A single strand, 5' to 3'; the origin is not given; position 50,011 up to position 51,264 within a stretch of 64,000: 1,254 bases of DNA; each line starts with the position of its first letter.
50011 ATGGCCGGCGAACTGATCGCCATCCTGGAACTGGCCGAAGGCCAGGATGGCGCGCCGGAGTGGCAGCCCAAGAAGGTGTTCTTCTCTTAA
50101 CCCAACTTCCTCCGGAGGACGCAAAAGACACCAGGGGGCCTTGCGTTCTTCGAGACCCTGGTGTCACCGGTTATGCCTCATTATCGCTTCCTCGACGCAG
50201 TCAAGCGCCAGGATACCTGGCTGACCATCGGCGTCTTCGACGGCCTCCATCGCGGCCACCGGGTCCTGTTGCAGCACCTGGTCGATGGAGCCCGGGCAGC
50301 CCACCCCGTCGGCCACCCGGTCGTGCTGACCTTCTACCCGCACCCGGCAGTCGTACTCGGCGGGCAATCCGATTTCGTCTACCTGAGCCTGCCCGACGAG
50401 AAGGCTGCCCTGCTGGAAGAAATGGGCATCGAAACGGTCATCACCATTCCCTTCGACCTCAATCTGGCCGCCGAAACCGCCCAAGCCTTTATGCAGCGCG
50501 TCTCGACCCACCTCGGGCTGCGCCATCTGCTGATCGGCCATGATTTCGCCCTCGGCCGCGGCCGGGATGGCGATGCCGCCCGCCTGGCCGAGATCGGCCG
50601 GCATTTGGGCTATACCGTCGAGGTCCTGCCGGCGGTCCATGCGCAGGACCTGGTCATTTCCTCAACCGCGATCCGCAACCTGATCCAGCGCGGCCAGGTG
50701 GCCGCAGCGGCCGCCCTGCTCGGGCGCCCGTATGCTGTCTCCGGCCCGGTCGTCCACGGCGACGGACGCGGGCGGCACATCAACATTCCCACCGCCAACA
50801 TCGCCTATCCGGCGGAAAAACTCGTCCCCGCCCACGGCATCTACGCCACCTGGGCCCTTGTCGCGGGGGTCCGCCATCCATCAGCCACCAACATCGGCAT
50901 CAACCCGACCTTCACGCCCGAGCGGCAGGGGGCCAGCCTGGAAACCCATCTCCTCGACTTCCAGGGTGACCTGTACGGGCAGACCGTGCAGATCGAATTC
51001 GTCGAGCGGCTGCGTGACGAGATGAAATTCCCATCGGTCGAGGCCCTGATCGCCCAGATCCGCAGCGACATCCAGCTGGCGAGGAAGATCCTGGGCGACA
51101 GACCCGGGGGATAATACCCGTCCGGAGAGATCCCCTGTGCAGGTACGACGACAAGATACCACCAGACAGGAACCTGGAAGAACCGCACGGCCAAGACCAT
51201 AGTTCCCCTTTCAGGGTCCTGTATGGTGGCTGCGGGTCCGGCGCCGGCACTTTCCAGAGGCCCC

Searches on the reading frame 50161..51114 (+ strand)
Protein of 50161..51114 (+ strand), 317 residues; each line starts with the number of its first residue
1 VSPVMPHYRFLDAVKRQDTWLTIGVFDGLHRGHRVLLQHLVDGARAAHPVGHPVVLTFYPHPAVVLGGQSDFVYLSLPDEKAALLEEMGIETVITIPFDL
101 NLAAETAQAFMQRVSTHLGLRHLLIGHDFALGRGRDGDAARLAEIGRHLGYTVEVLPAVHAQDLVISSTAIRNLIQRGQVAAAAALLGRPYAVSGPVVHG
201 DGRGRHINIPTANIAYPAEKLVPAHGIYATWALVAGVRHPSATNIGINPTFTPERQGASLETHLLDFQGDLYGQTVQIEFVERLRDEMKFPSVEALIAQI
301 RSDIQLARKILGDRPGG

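Call 79: search_protein_families(library=pfam, proteins=[window:50161-51114:+], max_evalue=0.00001)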
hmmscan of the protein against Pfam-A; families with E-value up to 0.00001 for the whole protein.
window:50161-51114:+ (317 aa): 2 families
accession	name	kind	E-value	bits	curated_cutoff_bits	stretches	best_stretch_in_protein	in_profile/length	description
PF01687.23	Flavokinase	-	5.4e-46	156.3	19.6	1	187-311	1-124/124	Riboflavin kinase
PF06574.18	FAD_syn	-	3.8e-37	128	27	1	16-170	5-158/158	FAD synthetase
